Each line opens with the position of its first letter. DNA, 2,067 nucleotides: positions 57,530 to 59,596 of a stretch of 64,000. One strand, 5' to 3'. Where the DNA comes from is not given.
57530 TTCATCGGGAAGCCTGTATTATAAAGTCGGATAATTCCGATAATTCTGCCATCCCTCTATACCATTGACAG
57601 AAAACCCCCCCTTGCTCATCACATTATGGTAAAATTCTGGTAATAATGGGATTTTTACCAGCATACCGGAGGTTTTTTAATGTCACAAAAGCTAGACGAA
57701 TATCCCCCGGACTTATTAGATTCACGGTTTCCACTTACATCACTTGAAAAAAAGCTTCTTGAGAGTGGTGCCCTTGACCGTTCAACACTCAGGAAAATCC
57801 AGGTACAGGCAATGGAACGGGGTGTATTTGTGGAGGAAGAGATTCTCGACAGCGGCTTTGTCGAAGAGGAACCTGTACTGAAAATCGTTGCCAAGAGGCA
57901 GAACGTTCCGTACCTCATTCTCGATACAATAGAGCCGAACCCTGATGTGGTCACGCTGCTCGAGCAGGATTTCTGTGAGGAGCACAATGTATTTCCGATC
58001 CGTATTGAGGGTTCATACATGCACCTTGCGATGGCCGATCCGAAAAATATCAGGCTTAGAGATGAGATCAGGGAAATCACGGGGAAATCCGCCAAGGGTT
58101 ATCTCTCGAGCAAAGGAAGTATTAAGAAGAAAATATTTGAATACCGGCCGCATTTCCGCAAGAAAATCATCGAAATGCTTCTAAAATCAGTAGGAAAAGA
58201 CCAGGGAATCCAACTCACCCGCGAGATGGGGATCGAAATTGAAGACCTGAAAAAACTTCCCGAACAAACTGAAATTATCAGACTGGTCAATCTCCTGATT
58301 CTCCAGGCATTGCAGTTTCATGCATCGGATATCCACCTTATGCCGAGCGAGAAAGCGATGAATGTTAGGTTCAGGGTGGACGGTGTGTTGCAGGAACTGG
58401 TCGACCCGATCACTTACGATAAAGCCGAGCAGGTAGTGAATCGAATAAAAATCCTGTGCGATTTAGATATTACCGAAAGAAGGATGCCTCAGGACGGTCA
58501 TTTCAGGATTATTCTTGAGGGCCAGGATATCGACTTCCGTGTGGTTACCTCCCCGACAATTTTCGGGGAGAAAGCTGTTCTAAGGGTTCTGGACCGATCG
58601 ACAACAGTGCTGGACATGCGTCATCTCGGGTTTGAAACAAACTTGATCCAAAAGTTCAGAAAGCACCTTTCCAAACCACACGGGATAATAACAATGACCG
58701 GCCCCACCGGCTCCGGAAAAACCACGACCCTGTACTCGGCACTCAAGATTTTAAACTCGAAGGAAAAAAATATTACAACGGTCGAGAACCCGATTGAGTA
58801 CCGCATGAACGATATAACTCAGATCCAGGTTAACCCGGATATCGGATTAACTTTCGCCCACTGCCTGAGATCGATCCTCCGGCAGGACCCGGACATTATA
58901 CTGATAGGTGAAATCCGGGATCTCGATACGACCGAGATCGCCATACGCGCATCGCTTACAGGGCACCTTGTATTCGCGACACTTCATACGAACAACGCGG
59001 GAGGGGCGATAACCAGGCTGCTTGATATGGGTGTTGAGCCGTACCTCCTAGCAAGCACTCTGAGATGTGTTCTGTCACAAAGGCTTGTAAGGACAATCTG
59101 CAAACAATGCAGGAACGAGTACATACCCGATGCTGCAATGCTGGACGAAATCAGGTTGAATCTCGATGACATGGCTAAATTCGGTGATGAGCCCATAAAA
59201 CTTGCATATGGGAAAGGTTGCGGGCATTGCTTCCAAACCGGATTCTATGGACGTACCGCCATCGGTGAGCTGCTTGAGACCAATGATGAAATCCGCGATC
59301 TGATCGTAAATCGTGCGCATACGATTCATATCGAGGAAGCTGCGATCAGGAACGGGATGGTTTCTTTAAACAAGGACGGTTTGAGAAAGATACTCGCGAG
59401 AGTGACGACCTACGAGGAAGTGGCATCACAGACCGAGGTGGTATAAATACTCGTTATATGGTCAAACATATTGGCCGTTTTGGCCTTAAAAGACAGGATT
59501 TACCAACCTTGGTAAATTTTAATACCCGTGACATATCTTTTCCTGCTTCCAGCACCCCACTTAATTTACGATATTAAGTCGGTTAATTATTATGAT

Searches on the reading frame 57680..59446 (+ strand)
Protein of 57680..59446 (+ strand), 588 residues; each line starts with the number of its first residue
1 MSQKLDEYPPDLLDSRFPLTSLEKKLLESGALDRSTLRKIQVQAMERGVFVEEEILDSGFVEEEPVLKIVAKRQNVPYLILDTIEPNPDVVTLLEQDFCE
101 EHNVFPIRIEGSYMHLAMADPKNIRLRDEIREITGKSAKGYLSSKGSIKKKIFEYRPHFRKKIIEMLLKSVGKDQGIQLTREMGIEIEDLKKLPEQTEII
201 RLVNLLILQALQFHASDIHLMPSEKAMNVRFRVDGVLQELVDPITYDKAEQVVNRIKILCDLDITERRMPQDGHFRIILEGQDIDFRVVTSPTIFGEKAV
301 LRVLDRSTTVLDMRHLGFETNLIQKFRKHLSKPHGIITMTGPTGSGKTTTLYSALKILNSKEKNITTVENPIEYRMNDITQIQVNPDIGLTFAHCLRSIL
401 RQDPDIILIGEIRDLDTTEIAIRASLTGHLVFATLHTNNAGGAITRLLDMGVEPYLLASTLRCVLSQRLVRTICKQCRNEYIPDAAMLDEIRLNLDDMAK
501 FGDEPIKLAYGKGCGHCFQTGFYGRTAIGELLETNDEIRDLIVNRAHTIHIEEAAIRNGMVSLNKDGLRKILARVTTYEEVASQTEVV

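Call 70: search_protein_families(library=pfam, proteins=[window:57680-59446:+], max_evalue=1e-10)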
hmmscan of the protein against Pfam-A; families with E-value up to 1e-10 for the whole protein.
window:57680-59446:+ (588 aa): 2 families
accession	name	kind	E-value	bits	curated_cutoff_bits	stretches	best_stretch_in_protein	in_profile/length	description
PF00437.27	T2SSE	-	3.2e-126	421.3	24.9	1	196-581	5-368/370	Type II/IV secretion system protein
PF05157.20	MshEN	-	6.9e-16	58.4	23.1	1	75-155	2-83/90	MshEN domain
